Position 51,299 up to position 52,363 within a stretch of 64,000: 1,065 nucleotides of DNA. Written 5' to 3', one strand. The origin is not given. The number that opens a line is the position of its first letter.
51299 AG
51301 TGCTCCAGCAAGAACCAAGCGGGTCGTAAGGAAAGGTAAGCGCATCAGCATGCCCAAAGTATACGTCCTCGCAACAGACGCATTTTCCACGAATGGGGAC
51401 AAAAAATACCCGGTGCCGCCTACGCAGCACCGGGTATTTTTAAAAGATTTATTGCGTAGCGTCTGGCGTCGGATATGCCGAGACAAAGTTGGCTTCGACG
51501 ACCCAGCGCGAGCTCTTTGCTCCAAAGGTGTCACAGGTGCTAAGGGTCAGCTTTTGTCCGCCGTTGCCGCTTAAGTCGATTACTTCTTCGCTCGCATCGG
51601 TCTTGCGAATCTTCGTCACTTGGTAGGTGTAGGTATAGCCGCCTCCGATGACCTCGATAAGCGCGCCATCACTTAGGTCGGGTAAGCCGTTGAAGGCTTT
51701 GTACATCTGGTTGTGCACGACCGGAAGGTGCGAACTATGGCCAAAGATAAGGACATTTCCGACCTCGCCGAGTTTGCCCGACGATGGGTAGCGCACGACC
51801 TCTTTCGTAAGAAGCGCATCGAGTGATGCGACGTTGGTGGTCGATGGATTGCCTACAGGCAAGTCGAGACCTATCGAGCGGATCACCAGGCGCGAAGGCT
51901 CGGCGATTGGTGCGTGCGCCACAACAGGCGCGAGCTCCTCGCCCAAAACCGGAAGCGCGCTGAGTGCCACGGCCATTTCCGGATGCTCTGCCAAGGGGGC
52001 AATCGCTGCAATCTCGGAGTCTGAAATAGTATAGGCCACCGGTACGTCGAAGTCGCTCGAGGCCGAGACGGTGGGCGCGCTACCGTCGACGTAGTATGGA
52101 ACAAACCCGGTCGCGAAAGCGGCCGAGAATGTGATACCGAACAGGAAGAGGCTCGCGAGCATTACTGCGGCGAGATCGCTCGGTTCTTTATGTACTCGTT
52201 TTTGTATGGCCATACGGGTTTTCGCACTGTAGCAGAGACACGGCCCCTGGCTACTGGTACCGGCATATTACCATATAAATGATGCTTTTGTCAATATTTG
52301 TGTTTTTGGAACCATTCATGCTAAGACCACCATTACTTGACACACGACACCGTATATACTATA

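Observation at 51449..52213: Sortase next to surface proteins whose C-termini share a non-canonical 'YVSL(T/S)Q(V/I)PYTG + TM + basic' signal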

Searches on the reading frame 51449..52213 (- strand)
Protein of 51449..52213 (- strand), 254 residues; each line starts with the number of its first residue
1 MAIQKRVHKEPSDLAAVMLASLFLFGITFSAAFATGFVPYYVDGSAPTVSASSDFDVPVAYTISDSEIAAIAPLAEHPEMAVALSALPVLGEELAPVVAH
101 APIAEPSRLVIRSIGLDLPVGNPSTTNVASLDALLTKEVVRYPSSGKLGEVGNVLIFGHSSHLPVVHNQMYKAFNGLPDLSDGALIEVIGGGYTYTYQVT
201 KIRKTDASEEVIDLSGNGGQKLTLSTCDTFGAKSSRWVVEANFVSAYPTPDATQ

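Call 3: search_protein_families(library=pfam, proteins=[window:51449-52213:-], max_evalue=0.01)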
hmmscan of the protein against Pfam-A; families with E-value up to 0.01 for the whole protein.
window:51449-52213:- (254 aa): 1 family
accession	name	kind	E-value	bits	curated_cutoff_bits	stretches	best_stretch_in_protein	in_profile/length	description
PF04203.18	Sortase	-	2e-17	63.6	26.6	1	109-242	1-123/125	Sortase domain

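Call 4: search_protein_families(library=ncbifam, proteins=[window:51449-52213:-], max_evalue=0.01)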
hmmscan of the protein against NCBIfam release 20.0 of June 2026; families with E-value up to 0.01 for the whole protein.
window:51449-52213:- (254 aa): 6 families
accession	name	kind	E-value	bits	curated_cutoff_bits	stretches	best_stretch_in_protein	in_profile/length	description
NF033747.1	class_E_sortase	subfamily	3e-06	27.3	160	1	133-248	95-210/211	class E sortase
TIGR01076.1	sortase_fam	subfamily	1.2e-05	25.2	39.35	1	151-247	41-131/136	sortase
NF058671.1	sortase_SrtD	exception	0.00012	21.8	140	1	173-242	115-186/187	class D sortase, LPxTATN-specific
NF033746.1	class_D_sortase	subfamily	0.0003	20.6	165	1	173-244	61-134/135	class D sortase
NF033748.1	class_F_sortase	subfamily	0.0013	18.4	166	1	100-208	5-112/155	class F sortase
NF033745.1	class_C_sortase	subfamily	0.0017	18.1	160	1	154-241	137-218/220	class C sortase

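Call 7: find_homologous_proteins(query=window:51449-52213:-)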
Query window:51449-52213:- (254 aa): 648 proteins with E <= 0.001 among 3855 candidates; the best 120 are listed.
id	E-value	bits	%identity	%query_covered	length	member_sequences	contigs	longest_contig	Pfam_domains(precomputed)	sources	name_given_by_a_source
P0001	1.0e-148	512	100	93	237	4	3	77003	PF04203.19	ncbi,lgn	-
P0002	7.6e-86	306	82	69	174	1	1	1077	PF04203.19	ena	-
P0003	4.4e-72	261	56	89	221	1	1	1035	PF04203.19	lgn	-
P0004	1.3e-67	246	55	89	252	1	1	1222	PF04203.19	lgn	-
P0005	2.1e-67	246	56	89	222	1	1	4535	PF04203.19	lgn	-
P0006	7.4e-65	237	53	93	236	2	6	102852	PF04203.19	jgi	jgi:LPXTG-site transpeptidase (sortase) family protein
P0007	5.0e-64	235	54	89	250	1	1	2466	PF04203.19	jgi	jgi:LPXTG-site transpeptidase (sortase) family protein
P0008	1.1e-63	233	52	89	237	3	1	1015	PF04203.19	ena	-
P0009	8.7e-63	231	52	89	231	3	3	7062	PF04203.19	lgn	-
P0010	2.7e-62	229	57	88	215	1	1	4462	PF04203.19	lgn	-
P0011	2.3e-60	223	52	89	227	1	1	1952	PF04203.19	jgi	jgi:LPXTG-site transpeptidase (sortase) family protein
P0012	4.7e-60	222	47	93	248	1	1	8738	PF04203.19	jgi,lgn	jgi:LPXTG-site transpeptidase (sortase) family protein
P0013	6.8e-60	221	54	87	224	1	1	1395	PF04203.19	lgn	-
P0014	1.2e-59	220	54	85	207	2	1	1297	PF04203.19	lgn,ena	-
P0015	4.6e-59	218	50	91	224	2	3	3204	PF04203.19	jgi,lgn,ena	-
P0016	1.5e-58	217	49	96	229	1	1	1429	PF04203.19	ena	-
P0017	5.3e-58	215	52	89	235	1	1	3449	PF04203.19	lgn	-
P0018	7.5e-58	214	52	84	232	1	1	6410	PF04203.19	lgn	-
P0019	1.1e-57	214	52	84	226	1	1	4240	PF04203.19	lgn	-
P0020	2.8e-56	209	52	90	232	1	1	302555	PF04203.19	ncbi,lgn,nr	ncbi:MAG TPA: sortase [Candidatus Paceibacterota bacterium]|nr:sortase [Candidatus Paceibacterota ba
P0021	4.1e-56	209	48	98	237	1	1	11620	PF04203.19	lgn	-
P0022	4.6e-56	209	48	90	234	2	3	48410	PF04203.19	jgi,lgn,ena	-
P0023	4.9e-56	209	48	91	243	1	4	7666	PF04203.19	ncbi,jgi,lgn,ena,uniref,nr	ncbi:hypothetical protein COU13_00980 [Candidatus Kaiserbacteria bacterium CG10_big_fil_rev_8_21_14_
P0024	5.9e-56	208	50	87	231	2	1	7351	PF04203.19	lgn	-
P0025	7.5e-56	208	48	91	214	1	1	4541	PF04203.19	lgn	-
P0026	1.0e-55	207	48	91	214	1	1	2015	PF04203.19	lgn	-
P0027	1.1e-55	207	46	97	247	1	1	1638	PF04203.19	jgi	jgi:LPXTG-site transpeptidase (sortase) family protein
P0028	1.3e-55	207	45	91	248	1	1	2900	PF04203.19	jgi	-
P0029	1.4e-55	207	51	93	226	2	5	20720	PF04203.19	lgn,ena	-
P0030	2.1e-55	206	48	90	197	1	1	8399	PF04203.19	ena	-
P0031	2.8e-55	206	50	85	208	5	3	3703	PF04203.19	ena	-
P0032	3.8e-55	206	50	89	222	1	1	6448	PF04203.19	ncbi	-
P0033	1.3e-54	204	48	89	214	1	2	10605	PF04203.19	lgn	-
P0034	1.4e-54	204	50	93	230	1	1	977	PF04203.19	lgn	-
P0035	1.5e-54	204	48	91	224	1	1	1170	PF04203.19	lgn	-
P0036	1.5e-54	204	46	96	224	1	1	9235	PF04203.19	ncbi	-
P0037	1.7e-54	203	50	93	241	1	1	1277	PF04203.19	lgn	-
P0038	1.8e-54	203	49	89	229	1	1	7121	PF04203.19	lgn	-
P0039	1.9e-54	203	46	91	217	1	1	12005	PF04203.19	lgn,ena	-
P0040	2.0e-54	203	45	96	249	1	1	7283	PF04203.19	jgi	jgi:LPXTG-site transpeptidase (sortase) family protein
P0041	2.2e-54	203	47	93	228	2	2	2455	PF04203.19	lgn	-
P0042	2.3e-54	203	48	89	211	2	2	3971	PF04203.19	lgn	-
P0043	3.0e-54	203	46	92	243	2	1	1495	PF04203.19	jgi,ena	-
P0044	3.6e-54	202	49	88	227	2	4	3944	PF04203.19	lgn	-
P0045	9.6e-54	201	47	94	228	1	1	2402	PF04203.19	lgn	-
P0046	1.1e-53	201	49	91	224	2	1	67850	PF04203.19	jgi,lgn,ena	-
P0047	1.1e-53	201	46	94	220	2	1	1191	PF04203.19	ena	-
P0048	1.2e-53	201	46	90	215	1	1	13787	PF04203.19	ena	-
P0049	1.3e-53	201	49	89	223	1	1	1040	PF04203.19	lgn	-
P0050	1.3e-53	201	49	90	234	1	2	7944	PF04203.19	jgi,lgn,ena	-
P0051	2.0e-53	200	48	94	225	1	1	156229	PF04203.19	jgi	jgi:LPXTG-site transpeptidase (sortase) family protein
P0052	2.5e-53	200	43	96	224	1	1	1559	PF04203.19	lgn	-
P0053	2.7e-53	200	48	85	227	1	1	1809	PF04203.19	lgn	-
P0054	2.7e-53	200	48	88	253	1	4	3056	PF04203.19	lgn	-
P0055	3.2e-53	199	49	90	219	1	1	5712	PF04203.19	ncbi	-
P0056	3.6e-53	199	47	92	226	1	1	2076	PF04203.19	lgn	-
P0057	3.8e-53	199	47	89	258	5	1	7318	PF04203.19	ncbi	-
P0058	4.7e-53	199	45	92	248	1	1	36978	PF04203.19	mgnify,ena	mgnify:CR=1 FL=1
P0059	4.8e-53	199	48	90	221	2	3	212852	PF04203.19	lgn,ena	-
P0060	5.4e-53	199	47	90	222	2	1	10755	PF04203.19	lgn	-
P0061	5.6e-53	199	45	93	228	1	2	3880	PF04203.19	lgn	-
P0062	6.1e-53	198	48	91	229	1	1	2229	PF04203.19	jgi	jgi:LPXTG-site transpeptidase (sortase) family protein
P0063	6.8e-53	198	46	93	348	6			PF04203.19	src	-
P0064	7.1e-53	198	46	92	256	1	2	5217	PF04203.19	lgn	-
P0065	7.9e-53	198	46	93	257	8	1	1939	PF04203.19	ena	-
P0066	8.6e-53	198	48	91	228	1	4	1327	PF04203.19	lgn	-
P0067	9.1e-53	198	47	92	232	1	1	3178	PF04203.19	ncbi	-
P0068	1.1e-52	198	45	93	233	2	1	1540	PF04203.19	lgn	-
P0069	1.2e-52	197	48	89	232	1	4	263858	PF04203.19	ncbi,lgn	-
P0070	1.2e-52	197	51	90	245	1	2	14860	PF04203.19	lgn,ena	-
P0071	1.6e-52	197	47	94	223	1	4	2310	PF04203.19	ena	-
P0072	1.6e-52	197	46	89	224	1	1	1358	PF04203.19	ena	-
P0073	1.6e-52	197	48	91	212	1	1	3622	PF04203.19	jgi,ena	-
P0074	2.0e-52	197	47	91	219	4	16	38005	PF04203.19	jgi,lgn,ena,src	-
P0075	2.7e-52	196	42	97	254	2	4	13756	PF04203.19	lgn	-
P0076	3.1e-52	196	45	84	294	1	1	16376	PF04203.19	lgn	-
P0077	3.3e-52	196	47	94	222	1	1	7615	PF04203.19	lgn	-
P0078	3.3e-52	196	49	95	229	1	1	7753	PF04203.19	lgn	-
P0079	3.6e-52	196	46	97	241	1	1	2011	PF04203.19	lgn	-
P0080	3.8e-52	196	46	91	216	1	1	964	PF04203.19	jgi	jgi:LPXTG-site transpeptidase (sortase) family protein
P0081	4.1e-52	196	48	84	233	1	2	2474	PF04203.19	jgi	jgi:LPXTG-site transpeptidase (sortase) family protein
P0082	4.2e-52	196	48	91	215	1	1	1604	PF04203.19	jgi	jgi:LPXTG-site transpeptidase (sortase) family protein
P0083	4.4e-52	196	49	91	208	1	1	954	PF04203.19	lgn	-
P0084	4.5e-52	196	46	92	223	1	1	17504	PF04203.19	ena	-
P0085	5.0e-52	195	47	90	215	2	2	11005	PF04203.19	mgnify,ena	mgnify:FL=1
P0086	5.0e-52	195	47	91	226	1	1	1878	PF04203.19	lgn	-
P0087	5.2e-52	195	46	91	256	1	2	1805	PF04203.19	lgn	-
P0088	5.3e-52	195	48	89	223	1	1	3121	PF04203.19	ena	-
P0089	6.0e-52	195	46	90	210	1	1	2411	PF04203.19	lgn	-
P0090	6.2e-52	195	48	90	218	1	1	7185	PF04203.19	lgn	-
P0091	7.3e-52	195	49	91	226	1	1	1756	PF04203.19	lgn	-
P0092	7.3e-52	195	47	96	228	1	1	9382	PF04203.19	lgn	-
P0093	8.8e-52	195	48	92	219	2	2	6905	PF04203.19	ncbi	ncbi:MAG: sortase [Patescibacteria group bacterium]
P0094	9.3e-52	194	48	89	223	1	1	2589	PF04203.19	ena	-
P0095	1.1e-51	194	45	96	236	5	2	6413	PF04203.19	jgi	jgi:LPXTG-site transpeptidase (sortase) family protein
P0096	1.1e-51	194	47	91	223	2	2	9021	PF04203.19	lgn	-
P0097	1.1e-51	194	48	89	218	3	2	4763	PF04203.19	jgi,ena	-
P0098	1.2e-51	194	44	92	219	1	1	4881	PF04203.19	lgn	-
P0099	1.2e-51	194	47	94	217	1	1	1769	PF04203.19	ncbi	-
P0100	1.3e-51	194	48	89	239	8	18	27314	PF04203.19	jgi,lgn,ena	-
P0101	1.6e-51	194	46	94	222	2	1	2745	PF04203.19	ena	-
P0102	1.8e-51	194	47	88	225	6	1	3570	PF04203.19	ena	-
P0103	1.9e-51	193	45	96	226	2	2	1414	PF04203.19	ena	-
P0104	2.1e-51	193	46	89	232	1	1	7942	PF04203.19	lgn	-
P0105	2.4e-51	193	48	91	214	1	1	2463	PF04203.19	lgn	-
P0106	2.8e-51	193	47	91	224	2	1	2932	PF04203.19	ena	-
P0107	2.8e-51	193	48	89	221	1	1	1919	PF04203.19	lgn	-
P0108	4.4e-51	192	48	91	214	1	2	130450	PF04203.19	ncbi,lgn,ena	-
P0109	4.6e-51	192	46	92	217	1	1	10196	PF04203.19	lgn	-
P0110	5.7e-51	192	47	89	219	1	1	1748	PF04203.19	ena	-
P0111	6.0e-51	192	46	89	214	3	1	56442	PF04203.19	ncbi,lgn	-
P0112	6.5e-51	192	46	92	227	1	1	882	PF04203.19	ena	-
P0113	6.7e-51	192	45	92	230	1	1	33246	PF04203.19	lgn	-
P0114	7.3e-51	192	45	96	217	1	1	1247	PF04203.19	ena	-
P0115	9.1e-51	191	45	92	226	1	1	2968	PF04203.19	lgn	-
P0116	9.7e-51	191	45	92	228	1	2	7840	PF04203.19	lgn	-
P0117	1.1e-50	191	45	89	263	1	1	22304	PF04203.19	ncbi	-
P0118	1.1e-50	191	48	97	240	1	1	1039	PF04203.19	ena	-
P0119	1.2e-50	191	44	85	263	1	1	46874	PF04203.19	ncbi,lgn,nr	ncbi:MAG: sortase [Candidatus Pacebacteria bacterium]|nr:sortase [Candidatus Paceibacterota bacteriu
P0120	1.2e-50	191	47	91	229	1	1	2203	PF04203.19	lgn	-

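Call 13: find_related_loci(query=A1, collection=genome_contigs, flank=10000)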
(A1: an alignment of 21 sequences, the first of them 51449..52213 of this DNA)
Query A1 (254 aa) in genome_contigs; peptide patterns used: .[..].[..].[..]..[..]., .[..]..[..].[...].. (x = any residue, [..] = any of these).
147 stretches matched a pattern; 128 encode a relative of the query (tblastn E <= 1e-3); the best 80 are kept; 80 distinct loci.
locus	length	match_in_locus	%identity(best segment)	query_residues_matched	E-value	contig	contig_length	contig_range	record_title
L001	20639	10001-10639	52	22-249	2e-63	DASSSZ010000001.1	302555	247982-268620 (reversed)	MAG TPA_asm: Candidatus Paceibacterota bacterium isolate SMAG_U528 k141_1405371, whole genome shotgun sequence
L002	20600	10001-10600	50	29-248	1e-62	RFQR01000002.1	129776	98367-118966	MAG: bacterium isolate WB4_3_0878 contig_100_1, whole genome shotgun sequence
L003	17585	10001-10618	50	17-244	8e-61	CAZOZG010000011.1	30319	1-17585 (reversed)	MAG TPA_asm: uncultured Candidatus Saccharibacteria bacterium isolate SRP273308_co1_18 genome assembly, contig: NODE_144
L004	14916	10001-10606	47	20-247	5e-60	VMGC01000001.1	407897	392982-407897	MAG: Parcubacteria group bacterium Gr01-1014_8 G01um10148_scaffold_9, whole genome shotgun sequence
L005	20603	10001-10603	48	20-244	7e-60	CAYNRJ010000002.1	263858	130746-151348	MAG TPA_asm: uncultured Candidatus Saccharibacteria bacterium isolate SRP292972_co1_88 genome assembly, contig: NODE_59_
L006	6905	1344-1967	48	14-247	2e-59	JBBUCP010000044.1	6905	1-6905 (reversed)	MAG: Patescibacteria group bacterium isolate H52-bin124_1 H52_bin124_1_000000000044, whole genome shotgun sequence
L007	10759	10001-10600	47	14-244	2e-58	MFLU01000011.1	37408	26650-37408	MAG: Candidatus Kaiserbacteria bacterium RIFCSPLOWO2_01_FULL_50_24 rifcsplowo2_01_scaffold_3126, whole genome shotgun se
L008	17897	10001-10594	48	18-247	3e-58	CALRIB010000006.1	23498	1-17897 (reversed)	MAG: Candidatus Nomurabacteria bacterium isolate MaH-09apr19-211 genome assembly, contig: MaH-09apr19-C5057, whole genom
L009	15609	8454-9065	44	20-247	2e-57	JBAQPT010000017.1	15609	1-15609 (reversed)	MAG: Minisyncoccia bacterium isolate MFD03286_ilm_asm_bin13 k127_158268, whole genome shotgun sequence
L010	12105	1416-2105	45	23-247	2e-57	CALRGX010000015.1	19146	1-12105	MAG: Parcubacteria group bacterium isolate TrH-25oct19-144 genome assembly, contig: TrH-25oct19-C5442, whole genome shot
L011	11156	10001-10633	45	18-247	4e-57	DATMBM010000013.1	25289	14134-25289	MAG TPA_asm: Candidatus Paceibacterota bacterium isolate SMAG_U13353 k141_578550, whole genome shotgun sequence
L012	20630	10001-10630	44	6-244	1e-56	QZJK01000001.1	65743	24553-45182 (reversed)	MAG: Candidatus Parcubacteria bacterium isolate SURF_41 Ga0104751_1000520, whole genome shotgun sequence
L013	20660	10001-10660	48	16-244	6e-57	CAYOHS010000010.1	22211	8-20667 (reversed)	MAG TPA_asm: uncultured Candidatus Saccharibacteria bacterium isolate SRP278252_co2_71 genome assembly, contig: NODE_469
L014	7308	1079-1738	45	6-247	1e-56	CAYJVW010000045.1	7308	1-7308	MAG TPA_asm: uncultured Candidatus Saccharibacteria bacterium isolate ERP125453_co1_233 genome assembly, contig: NODE_12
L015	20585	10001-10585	46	21-246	3e-56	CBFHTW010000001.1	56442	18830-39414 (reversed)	MAG: Minisyncoccia bacterium isolate Co_bin_102_indstr genome assembly, contig: Co_bin_102_indstr_c1, whole genome shotg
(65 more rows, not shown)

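Call 19: find_encoding_contigs(protein=P0001, flank=10000, max_places=3)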
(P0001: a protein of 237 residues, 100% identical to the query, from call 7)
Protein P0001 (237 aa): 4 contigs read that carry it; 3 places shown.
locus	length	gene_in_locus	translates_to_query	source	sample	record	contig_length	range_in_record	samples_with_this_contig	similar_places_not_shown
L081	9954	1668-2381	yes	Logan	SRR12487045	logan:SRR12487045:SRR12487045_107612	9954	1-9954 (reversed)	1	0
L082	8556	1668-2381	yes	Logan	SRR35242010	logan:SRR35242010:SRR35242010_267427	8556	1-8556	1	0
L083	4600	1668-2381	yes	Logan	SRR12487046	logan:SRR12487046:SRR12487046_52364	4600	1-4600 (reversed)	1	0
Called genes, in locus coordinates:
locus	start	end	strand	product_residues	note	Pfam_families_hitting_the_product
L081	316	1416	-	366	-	-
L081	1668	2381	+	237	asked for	PF04203:Sortase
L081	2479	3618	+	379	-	-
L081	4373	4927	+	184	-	-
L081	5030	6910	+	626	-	-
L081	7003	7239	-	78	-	-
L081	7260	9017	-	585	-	PF00587:tRNA-synt_2b, PF03129:HGTP_anticodon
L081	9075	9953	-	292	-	?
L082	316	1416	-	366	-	-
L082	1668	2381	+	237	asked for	PF04203:Sortase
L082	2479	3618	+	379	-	-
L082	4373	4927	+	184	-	-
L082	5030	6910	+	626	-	-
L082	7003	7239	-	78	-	-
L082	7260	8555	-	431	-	?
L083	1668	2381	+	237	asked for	PF04203:Sortase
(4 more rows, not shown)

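Call 29: predict_structure(alignment_id=A1)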
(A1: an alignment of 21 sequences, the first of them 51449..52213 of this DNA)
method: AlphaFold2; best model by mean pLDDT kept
length: 254 residues; sequences in the alignment: 21
mean_pLDDT: 79.1   pTM: 0.59
mean pLDDT of the five models: 79.1, 77.7, 77.6, 77.5, 75.1
residues with pLDDT >= 90: 107; 70-90: 68; 50-70: 60; < 50: 19
segments of 3 or more residues with pLDDT < 50: 49-58
pLDDT, mean of each block of 10 residues (from residue 1): 55 81 91 66 51 47 80 70 55 57 96 94 94 89 95 93 59 84 97 97 85 84 87 85 94 58
secondary structure, 60 per line:
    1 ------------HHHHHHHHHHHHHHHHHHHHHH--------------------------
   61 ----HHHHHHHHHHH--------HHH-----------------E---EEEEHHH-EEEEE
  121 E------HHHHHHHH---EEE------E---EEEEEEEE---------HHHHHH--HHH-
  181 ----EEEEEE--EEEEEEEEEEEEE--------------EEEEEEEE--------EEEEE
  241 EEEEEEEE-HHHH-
elements in order: H13-34 H65-75 E108-111 E116-121 H128-135 E139-141 E152-159 H169-174 E185-190 E193-205 E220-227 E236-248 H250-253

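Call 31: search_solved_structures(query=A1, max_evalue=0.01, show_alignments=2)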
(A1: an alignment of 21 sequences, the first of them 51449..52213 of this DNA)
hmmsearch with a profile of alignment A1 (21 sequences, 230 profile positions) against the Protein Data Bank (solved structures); distinct sequences matched with E-value up to 0.01: 37.
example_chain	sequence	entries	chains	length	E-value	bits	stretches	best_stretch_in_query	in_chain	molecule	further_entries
2kw8_A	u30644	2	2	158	4.8e-10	42.5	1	88-228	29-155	LPXTG-site transpeptidase family protein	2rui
2ln7_A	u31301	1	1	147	6.1e-08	35.6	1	155-229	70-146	LPXTG-site transpeptidase family protein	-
8t28_A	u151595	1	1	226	6.2e-08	35.6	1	155-222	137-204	Class C sortase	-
4d70_A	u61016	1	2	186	6.8e-08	35.5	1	112-226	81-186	SORTASE FAMILY PROTEIN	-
5hu4_A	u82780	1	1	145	5.5e-07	32.5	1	155-221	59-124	Cysteine protease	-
2mlm_A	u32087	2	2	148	8.3e-07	31.9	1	155-219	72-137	Sortase family protein | Sortase A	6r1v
1t2p_A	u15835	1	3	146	1.5e-06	31.1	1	155-219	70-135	sortase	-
1ija_A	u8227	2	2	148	1.6e-06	31.1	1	155-219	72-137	Sortase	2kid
5go6_A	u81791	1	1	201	5.7e-06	29.2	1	114-224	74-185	Putative secreted protein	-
24rr_A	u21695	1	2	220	6.1e-06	29.1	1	153-221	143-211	Ebp pilus assembly class C sortase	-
7s54_A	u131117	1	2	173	9.5e-06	28.5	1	155-224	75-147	Class A sortase, sortase A chimera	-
5go5_A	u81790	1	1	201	1.4e-05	27.9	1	114-224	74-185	sortase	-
4d7w_A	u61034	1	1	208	1.7e-05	27.7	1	154-222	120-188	SORTASE FAMILY PROTEIN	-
2xwg_A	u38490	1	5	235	1.7e-05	27.6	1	155-224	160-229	SORTASE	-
3rcc_A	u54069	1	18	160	2.7e-05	27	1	155-224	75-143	Sortase SrtA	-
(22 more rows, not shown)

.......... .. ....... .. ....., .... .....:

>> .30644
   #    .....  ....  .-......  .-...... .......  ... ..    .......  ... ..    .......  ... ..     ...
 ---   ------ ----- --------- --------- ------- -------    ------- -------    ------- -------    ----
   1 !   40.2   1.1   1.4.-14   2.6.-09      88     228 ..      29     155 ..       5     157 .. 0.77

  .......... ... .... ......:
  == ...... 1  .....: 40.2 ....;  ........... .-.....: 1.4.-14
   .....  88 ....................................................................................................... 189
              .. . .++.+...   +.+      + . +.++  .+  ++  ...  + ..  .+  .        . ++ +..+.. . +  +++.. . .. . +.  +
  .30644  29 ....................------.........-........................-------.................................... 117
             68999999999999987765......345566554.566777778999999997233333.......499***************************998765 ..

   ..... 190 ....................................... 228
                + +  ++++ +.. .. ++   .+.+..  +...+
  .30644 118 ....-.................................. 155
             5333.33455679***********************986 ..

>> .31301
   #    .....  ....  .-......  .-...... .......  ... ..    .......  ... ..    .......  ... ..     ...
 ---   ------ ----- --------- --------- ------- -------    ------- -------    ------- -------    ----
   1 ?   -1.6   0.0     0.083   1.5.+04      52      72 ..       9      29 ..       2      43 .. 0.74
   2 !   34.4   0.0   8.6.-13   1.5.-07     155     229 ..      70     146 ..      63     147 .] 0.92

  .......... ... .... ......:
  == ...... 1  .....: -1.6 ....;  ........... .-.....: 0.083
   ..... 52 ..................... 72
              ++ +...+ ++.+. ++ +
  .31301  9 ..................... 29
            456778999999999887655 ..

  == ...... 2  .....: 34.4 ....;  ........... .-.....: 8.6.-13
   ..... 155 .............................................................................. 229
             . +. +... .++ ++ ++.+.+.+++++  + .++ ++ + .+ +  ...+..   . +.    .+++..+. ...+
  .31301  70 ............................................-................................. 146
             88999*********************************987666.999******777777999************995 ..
